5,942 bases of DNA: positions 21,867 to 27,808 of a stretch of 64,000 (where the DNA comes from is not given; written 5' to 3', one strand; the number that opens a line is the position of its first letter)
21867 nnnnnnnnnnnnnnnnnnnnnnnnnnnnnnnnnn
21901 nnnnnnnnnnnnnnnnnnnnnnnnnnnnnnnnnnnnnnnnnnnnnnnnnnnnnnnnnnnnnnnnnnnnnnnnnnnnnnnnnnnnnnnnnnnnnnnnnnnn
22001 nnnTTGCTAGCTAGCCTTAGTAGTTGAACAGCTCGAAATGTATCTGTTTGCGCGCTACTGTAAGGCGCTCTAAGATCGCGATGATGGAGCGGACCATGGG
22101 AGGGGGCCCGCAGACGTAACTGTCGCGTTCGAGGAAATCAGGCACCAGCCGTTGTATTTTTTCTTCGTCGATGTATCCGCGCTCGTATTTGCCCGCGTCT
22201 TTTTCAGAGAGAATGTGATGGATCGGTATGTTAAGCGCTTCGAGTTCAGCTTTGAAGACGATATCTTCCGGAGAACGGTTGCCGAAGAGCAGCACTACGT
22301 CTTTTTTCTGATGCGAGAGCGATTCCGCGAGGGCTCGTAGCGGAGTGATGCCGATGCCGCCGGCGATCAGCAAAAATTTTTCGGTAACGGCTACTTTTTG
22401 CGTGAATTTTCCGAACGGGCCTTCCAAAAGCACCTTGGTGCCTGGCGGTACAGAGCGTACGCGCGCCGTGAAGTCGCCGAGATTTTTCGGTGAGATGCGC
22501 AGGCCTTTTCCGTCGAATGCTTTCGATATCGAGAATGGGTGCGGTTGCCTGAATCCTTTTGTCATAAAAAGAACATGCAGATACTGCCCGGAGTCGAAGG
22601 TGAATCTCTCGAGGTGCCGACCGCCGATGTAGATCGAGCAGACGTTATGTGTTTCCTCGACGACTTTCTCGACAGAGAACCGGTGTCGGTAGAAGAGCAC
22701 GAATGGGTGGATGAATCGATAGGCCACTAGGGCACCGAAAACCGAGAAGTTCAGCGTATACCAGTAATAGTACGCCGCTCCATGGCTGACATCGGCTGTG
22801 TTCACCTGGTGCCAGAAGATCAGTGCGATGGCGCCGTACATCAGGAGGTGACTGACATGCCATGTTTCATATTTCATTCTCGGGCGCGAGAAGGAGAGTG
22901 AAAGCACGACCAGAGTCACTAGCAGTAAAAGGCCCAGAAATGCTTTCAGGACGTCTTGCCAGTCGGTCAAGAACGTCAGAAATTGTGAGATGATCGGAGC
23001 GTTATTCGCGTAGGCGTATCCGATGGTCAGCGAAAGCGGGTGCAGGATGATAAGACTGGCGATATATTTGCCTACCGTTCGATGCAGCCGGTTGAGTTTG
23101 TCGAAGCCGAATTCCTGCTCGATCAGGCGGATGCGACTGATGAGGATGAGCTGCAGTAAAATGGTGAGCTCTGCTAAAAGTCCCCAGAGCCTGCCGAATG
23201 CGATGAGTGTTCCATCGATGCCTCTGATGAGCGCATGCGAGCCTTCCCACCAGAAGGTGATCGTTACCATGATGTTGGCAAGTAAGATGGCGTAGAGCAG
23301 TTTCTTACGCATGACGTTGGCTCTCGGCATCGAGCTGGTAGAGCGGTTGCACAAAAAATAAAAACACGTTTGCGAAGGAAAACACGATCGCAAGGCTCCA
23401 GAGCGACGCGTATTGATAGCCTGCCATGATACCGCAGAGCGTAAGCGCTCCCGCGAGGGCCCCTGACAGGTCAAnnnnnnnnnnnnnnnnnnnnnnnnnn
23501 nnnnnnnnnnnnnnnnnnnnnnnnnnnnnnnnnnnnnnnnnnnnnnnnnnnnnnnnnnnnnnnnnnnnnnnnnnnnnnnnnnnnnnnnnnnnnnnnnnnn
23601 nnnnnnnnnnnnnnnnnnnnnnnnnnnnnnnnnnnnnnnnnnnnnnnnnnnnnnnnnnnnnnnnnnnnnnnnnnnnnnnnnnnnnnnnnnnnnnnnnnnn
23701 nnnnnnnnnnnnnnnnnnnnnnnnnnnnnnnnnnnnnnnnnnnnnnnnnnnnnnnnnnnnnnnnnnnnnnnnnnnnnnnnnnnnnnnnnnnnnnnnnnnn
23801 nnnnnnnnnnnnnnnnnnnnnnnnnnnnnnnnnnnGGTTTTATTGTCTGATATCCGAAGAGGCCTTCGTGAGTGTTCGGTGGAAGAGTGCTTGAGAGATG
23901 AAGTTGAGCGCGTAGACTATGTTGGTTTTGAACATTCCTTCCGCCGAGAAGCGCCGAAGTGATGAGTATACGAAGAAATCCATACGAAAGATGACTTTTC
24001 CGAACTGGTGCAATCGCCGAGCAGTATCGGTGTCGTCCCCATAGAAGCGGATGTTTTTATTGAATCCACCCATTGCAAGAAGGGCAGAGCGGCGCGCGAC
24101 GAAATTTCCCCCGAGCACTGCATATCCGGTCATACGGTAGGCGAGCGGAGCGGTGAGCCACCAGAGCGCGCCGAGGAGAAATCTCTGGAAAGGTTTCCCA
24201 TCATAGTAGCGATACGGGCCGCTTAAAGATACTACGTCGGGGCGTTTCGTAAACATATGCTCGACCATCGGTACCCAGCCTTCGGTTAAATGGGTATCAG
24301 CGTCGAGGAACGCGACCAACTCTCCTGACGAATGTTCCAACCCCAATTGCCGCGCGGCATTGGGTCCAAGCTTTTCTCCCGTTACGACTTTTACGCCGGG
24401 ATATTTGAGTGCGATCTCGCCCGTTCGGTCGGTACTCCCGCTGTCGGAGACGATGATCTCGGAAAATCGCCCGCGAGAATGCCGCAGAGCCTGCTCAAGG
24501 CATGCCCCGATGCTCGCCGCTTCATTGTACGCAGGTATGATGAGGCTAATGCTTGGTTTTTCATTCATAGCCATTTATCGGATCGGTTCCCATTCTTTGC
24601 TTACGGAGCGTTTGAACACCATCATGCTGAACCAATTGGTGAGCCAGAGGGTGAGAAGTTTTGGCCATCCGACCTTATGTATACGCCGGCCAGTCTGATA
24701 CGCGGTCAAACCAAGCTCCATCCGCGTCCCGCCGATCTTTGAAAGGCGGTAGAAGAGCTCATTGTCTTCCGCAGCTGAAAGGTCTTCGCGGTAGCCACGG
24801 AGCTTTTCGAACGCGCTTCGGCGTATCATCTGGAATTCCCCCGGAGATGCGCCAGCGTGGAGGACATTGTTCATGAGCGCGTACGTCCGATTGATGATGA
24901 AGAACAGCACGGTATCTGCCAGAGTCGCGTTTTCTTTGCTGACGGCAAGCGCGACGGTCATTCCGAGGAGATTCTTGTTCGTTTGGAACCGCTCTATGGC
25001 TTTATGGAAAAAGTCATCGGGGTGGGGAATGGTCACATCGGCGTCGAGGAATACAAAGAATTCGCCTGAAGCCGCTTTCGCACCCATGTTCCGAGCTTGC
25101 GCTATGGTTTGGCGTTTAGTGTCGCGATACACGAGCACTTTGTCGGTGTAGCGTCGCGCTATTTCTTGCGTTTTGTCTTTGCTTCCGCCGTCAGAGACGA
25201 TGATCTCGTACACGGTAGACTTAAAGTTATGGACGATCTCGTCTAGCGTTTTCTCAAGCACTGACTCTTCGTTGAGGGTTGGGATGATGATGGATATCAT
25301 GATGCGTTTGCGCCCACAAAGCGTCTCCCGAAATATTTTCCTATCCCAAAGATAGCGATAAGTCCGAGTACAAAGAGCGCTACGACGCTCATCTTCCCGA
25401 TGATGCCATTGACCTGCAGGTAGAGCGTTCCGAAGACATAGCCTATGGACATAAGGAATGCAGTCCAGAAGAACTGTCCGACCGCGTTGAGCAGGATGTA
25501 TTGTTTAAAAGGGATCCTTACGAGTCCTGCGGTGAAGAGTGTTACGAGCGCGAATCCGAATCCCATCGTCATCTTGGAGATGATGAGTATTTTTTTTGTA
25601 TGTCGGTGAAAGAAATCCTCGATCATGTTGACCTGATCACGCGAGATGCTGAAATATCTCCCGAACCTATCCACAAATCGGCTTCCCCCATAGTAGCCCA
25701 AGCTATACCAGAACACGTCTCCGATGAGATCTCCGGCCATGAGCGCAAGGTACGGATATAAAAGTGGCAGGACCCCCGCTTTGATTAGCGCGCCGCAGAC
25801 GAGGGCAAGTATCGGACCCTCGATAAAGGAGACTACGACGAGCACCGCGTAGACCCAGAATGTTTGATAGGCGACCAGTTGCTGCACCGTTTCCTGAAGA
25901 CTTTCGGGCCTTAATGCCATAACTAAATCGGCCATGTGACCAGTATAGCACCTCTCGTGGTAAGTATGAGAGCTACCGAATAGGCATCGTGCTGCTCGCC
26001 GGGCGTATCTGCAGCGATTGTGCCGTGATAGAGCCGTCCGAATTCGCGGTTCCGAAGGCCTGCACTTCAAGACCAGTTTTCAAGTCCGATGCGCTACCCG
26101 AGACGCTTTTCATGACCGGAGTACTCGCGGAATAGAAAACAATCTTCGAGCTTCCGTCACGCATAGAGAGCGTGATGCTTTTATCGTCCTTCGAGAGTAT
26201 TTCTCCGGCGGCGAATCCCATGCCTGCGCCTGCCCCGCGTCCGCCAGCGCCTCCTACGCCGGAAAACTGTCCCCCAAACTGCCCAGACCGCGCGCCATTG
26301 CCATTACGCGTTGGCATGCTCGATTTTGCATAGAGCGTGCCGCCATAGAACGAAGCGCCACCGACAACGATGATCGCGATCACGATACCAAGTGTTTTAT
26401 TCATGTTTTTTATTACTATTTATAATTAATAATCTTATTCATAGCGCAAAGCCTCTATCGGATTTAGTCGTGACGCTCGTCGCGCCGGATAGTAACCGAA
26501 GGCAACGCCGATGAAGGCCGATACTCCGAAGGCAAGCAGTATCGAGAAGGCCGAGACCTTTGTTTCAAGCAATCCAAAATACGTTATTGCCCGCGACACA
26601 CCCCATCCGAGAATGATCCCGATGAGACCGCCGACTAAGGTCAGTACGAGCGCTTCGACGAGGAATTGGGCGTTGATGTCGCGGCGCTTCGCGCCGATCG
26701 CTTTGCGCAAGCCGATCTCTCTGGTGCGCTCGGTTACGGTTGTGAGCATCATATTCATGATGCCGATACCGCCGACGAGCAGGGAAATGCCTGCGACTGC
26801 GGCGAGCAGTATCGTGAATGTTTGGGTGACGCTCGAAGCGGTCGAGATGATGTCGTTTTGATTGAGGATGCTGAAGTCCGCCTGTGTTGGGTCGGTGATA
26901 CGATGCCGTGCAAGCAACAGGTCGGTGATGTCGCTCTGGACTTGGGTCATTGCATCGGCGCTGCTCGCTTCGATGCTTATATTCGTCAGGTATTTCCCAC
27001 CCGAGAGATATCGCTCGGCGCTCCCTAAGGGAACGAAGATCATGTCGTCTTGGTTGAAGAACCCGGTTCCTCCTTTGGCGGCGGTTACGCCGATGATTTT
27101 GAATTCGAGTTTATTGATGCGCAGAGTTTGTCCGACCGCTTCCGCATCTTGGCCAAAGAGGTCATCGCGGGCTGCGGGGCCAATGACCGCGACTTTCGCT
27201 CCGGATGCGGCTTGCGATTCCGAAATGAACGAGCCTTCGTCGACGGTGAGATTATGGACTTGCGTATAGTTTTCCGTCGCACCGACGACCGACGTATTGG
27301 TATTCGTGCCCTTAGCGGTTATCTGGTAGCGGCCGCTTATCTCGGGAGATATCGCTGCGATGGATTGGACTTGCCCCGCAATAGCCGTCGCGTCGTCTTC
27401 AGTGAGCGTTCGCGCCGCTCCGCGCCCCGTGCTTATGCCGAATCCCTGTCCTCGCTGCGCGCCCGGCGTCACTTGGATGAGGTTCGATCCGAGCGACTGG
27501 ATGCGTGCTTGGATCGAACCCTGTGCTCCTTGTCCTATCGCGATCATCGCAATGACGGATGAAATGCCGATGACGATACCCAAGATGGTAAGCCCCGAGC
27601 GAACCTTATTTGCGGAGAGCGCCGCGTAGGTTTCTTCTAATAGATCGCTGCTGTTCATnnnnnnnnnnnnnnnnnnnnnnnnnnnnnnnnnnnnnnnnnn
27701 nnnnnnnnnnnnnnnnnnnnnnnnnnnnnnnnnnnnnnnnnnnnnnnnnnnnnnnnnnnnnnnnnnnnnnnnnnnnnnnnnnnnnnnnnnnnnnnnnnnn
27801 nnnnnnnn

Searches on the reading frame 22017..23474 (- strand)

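Call 71: search_protein_families(library=pfam, proteins=[window:22017-23474:-], max_evalue=0.000001)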
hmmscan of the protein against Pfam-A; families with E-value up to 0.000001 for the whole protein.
window:22017-23474:- (485 aa): 2 families
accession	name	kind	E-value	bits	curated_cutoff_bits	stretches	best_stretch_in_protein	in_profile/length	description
PF00175.26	NAD_binding_1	-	4e-17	63.3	22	1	369-463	1-106/109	Oxidoreductase NAD-binding domain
PF01794.25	Ferric_reduct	-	8.3e-16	58.6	28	1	98-219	2-120/121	Ferric reductase like transmembrane component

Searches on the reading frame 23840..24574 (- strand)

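Call 71: search_protein_families(library=pfam, proteins=[window:23840-24574:-], max_evalue=0.000001)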
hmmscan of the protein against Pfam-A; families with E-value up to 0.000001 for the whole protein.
window:23840-24574:- (244 aa): 3 families
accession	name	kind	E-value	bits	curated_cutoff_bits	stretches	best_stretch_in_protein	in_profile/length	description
PF00535.33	Glycos_transf_2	-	8.9e-28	97.8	23.3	1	10-143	1-142/168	Glycosyl transferase family 2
PF13641.12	Glyco_tranf_2_3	-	1.3e-13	51.9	27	1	7-192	1-198/230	Glycosyltransferase like family 2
PF13632.12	Glyco_trans_2_3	-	1.7e-07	31.7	27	1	87-196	2-114/198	Glycosyl transferase family group 2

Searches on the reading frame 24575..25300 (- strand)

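Call 71: search_protein_families(library=pfam, proteins=[window:24575-25300:-], max_evalue=0.000001)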
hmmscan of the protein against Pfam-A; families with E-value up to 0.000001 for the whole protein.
window:24575-25300:- (241 aa): 3 families
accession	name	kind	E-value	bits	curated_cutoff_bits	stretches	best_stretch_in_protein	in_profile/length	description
PF00535.33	Glycos_transf_2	-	1.5e-29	103.5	23.3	1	3-167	1-167/168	Glycosyl transferase family 2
PF10111.15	Glyco_tranf_2_2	-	2.8e-14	53.7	27.3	1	3-188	1-201/276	Glycosyltransferase like family 2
PF13641.12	Glyco_tranf_2_3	-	2e-11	44.8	27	1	2-190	3-198/230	Glycosyltransferase like family 2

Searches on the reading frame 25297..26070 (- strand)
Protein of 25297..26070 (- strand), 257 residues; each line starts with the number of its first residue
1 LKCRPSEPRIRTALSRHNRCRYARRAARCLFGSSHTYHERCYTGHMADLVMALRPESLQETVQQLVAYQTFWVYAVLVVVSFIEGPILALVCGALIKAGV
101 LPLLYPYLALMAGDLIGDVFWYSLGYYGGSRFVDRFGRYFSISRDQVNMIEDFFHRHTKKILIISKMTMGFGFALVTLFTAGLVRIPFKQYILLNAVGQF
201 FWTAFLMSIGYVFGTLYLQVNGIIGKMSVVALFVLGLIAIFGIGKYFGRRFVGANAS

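Call 71: search_protein_families(library=pfam, proteins=[window:25297-26070:-], max_evalue=0.000001)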
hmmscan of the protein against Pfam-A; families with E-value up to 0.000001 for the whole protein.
window:25297-26070:- (257 aa): 1 family
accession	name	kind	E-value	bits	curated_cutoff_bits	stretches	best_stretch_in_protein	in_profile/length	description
PF09335.16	VTT_dom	-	8.5e-13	49.3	33.9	1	87-211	5-122/123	VTT domain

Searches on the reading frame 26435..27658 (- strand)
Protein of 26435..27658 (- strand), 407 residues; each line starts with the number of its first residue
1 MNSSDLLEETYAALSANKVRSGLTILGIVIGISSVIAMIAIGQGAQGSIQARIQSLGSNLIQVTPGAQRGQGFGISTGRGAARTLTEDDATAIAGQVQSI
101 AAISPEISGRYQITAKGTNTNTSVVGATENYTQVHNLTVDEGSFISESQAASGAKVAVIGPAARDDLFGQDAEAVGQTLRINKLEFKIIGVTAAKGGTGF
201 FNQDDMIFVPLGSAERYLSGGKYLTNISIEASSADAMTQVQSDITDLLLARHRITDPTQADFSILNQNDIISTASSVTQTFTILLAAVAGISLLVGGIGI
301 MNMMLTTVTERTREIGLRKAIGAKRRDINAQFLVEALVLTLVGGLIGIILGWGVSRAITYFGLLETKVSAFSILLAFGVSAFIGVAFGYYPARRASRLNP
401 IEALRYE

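Call 71: search_protein_families(library=pfam, proteins=[window:26435-27658:-], max_evalue=0.000001)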
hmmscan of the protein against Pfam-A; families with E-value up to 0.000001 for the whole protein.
window:26435-27658:- (407 aa): 2 families
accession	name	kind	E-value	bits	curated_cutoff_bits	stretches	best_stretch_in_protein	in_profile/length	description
PF12704.14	MacB_PCD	-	1.7e-48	166.1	27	1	21-246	1-206/207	MacB-like periplasmic core domain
PF02687.27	FtsX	-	3e-24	85.8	25.5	1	287-400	2-120/120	FtsX-like permease C-terminal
